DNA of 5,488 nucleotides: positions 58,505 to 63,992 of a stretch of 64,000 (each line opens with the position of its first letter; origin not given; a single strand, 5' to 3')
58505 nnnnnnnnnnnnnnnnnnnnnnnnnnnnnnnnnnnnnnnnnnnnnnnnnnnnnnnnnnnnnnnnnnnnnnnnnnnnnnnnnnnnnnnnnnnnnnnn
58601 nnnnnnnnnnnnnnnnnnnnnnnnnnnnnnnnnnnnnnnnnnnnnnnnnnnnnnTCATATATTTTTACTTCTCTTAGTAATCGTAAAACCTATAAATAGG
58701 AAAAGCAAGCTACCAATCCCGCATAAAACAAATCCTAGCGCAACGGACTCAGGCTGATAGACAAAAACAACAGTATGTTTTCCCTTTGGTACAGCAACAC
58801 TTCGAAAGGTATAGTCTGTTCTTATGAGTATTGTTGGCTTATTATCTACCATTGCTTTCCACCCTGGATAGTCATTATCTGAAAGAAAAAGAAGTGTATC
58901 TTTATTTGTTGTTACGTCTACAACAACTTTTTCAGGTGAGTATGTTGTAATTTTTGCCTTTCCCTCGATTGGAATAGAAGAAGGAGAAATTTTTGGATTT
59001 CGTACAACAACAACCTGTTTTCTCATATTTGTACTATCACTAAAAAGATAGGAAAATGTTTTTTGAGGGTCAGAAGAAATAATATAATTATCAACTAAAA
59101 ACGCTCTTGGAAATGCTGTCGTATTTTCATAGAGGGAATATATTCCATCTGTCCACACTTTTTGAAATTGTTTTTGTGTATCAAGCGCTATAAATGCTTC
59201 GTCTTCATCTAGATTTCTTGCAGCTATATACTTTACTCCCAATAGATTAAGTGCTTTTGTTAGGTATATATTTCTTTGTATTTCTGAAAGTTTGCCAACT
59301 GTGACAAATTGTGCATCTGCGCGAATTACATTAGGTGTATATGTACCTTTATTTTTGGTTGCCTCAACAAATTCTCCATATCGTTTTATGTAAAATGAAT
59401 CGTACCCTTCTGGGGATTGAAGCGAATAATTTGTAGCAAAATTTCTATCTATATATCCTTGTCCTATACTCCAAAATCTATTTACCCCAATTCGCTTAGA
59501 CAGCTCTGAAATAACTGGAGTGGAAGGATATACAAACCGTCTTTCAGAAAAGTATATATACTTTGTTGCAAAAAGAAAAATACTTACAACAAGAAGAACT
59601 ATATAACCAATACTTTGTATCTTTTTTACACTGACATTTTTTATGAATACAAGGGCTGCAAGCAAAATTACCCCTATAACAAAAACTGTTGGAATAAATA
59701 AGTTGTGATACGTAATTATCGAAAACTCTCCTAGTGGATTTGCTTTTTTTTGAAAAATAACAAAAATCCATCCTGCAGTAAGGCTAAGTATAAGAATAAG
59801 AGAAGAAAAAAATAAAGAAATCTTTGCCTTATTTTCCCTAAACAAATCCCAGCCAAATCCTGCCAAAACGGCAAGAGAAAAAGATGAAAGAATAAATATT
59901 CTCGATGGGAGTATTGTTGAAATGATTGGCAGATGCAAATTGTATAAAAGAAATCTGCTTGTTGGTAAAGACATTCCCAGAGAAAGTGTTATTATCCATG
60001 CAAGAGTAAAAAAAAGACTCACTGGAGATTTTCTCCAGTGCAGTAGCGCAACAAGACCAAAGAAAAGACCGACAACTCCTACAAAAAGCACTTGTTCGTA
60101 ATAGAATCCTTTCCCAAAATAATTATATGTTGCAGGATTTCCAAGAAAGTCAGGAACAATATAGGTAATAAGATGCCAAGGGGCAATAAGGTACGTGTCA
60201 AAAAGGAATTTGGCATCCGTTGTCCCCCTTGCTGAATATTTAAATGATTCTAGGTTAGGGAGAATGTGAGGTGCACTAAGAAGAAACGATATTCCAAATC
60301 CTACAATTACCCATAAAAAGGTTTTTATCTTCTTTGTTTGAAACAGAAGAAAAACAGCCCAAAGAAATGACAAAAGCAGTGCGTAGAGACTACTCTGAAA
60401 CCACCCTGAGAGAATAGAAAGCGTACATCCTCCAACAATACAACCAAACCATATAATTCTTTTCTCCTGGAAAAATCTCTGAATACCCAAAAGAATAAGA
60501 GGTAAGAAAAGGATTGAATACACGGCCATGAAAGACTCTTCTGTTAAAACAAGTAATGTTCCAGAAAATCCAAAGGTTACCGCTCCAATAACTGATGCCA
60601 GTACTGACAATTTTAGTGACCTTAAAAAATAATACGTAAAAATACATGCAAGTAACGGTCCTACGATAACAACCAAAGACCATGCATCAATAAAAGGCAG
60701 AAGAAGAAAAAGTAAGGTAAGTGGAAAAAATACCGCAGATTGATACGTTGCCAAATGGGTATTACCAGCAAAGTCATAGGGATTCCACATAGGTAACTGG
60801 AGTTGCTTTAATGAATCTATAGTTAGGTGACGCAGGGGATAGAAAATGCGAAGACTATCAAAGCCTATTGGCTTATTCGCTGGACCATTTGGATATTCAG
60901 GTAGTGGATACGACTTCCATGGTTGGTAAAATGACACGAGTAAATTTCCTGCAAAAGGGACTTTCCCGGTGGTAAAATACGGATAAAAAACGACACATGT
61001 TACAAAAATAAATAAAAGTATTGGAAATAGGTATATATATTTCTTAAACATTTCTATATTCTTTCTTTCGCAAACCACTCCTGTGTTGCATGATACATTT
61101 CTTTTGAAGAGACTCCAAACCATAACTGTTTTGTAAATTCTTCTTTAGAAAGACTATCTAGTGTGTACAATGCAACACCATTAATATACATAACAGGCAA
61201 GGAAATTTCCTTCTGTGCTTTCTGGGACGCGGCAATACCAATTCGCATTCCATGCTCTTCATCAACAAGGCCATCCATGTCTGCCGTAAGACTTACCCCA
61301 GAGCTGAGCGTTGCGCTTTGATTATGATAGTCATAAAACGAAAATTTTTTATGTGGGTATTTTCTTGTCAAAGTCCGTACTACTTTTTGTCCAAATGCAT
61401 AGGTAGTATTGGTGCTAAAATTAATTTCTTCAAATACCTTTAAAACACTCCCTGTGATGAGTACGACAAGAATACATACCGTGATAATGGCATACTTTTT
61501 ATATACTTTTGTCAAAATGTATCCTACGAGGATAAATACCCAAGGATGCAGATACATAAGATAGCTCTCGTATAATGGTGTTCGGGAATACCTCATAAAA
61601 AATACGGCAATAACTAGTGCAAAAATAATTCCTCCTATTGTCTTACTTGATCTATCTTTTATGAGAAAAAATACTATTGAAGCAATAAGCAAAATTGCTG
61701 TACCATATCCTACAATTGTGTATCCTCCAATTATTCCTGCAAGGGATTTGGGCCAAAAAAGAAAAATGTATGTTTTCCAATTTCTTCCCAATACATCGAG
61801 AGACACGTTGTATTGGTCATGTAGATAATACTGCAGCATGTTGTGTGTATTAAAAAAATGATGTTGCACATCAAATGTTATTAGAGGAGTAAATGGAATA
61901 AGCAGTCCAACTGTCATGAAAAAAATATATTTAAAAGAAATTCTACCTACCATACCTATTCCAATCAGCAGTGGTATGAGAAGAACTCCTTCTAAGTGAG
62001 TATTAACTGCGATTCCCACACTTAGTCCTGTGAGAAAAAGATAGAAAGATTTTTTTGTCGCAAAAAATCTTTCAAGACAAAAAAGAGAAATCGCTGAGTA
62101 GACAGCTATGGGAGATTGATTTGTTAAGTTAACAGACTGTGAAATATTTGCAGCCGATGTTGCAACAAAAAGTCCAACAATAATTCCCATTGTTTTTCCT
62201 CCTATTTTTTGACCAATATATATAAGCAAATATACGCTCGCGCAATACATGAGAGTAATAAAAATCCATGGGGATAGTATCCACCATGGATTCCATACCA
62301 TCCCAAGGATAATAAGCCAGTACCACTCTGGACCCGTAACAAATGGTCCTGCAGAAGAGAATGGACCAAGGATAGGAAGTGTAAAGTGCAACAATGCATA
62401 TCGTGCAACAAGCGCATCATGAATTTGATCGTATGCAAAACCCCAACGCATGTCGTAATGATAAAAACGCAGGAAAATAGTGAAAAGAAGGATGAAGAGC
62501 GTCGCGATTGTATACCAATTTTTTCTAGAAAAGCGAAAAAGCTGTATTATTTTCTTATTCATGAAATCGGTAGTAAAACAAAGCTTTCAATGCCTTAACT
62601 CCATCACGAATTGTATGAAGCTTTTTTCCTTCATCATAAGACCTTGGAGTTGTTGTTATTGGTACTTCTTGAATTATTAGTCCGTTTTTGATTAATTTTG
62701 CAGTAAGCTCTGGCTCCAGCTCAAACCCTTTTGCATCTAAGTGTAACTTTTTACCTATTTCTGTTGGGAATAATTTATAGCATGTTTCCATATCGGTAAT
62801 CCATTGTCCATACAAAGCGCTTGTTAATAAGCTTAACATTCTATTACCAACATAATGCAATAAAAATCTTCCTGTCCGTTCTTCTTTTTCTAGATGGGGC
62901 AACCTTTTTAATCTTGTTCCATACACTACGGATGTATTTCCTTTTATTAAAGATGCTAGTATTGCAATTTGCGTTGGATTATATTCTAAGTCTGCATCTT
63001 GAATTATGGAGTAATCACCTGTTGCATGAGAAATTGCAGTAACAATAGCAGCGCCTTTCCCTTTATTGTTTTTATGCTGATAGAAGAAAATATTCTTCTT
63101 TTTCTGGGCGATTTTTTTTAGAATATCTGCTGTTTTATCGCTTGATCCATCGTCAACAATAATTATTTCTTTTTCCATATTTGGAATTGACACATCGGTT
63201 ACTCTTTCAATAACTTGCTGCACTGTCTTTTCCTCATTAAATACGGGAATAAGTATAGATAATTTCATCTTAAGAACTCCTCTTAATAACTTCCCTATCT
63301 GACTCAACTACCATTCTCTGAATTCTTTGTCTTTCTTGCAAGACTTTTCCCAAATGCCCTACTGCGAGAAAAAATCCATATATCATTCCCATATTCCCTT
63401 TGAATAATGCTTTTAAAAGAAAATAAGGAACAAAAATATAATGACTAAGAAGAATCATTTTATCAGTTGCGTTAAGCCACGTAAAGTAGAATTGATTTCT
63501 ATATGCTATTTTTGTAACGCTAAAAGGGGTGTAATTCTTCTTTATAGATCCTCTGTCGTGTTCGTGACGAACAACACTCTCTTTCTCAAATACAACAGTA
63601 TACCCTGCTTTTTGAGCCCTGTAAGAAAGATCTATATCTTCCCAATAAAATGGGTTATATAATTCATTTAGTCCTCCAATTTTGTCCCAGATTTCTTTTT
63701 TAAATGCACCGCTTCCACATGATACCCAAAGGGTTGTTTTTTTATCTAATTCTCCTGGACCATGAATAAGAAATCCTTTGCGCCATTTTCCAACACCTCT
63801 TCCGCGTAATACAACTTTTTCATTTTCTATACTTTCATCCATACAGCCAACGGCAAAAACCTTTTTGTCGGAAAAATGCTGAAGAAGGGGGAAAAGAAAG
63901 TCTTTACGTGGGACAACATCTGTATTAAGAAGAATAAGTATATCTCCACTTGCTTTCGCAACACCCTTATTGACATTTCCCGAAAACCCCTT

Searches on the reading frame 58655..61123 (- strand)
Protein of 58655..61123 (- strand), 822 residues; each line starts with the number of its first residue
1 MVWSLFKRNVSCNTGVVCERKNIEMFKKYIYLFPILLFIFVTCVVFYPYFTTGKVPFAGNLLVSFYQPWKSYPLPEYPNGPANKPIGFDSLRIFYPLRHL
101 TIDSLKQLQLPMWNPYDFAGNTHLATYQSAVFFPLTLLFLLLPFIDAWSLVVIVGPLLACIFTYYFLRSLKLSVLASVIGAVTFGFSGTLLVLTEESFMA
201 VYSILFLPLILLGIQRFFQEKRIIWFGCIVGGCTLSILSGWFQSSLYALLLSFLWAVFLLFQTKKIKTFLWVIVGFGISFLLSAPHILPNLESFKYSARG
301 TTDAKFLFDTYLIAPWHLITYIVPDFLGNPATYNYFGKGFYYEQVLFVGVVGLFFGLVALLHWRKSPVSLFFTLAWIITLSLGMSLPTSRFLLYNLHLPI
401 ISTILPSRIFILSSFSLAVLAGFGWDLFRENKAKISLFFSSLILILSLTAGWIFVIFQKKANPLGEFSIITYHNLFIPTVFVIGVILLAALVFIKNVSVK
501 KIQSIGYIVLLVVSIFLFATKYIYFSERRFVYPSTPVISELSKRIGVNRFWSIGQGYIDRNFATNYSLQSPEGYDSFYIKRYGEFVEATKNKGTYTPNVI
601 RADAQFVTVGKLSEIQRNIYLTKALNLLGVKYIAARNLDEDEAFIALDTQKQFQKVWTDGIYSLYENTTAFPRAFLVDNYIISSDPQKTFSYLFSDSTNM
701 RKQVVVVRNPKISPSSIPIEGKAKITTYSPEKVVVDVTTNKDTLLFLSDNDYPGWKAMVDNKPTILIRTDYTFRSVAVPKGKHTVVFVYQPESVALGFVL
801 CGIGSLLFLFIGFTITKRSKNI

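Call 33: search_protein_families(library=pfam, proteins=[window:58655-61123:-], max_evalue=0.01)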
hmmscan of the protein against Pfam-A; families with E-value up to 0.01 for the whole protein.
window:58655-61123:- (822 aa): 1 family
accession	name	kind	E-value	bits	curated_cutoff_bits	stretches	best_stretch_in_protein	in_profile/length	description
PF09586.16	YfhO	-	1.7e-23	83.4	28.5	2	722-800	755-834/835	Bacterial membrane protein YfhO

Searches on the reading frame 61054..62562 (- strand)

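Call 33: search_protein_families(library=pfam, proteins=[window:61054-62562:-], max_evalue=0.01)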
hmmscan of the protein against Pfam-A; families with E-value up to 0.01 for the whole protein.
window:61054-62562:- (502 aa): 1 family
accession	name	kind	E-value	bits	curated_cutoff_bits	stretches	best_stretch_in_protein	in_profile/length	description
PF13231.12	PMT_2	-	0.0015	19.2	26.1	1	99-226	25-156/160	Dolichyl-phosphate-mannose-protein mannosyltransferase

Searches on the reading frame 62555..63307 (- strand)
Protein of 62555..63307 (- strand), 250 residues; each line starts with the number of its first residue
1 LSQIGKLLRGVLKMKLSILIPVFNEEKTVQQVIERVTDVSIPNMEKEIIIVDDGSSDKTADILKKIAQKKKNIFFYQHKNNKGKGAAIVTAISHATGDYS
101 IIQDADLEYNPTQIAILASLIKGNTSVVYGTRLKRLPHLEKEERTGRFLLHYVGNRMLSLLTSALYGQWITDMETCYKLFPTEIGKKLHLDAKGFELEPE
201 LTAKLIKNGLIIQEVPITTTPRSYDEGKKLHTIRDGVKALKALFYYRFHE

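Call 38: search_protein_families(library=pfam, proteins=[window:62555-63307:-], max_evalue=0.001)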
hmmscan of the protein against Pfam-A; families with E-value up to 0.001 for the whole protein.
window:62555-63307:- (250 aa): 4 families
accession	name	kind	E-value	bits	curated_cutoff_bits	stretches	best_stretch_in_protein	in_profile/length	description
PF00535.33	Glycos_transf_2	-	1e-34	120.3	23.3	1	17-171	1-150/168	Glycosyl transferase family 2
PF10111.15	Glyco_tranf_2_2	-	4e-10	40.1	27.3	1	17-122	1-107/276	Glycosyltransferase like family 2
PF13641.12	Glyco_tranf_2_3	-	5.9e-06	26.9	27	1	16-121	3-111/230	Glycosyltransferase like family 2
PF13704.12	Glyco_tranf_2_4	-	0.00024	22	27.5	1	45-106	19-81/98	Glycosyl transferase family 2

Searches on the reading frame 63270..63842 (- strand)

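Call 38: search_protein_families(library=pfam, proteins=[window:63270-63842:-], max_evalue=0.001)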
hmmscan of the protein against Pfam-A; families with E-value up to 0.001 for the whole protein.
window:63270-63842:- (190 aa): 1 family
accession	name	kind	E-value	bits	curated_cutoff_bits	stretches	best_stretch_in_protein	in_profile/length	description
PF13641.12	Glyco_tranf_2_3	-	0.00085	19.8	27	0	46-96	165-214/230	Glycosyltransferase like family 2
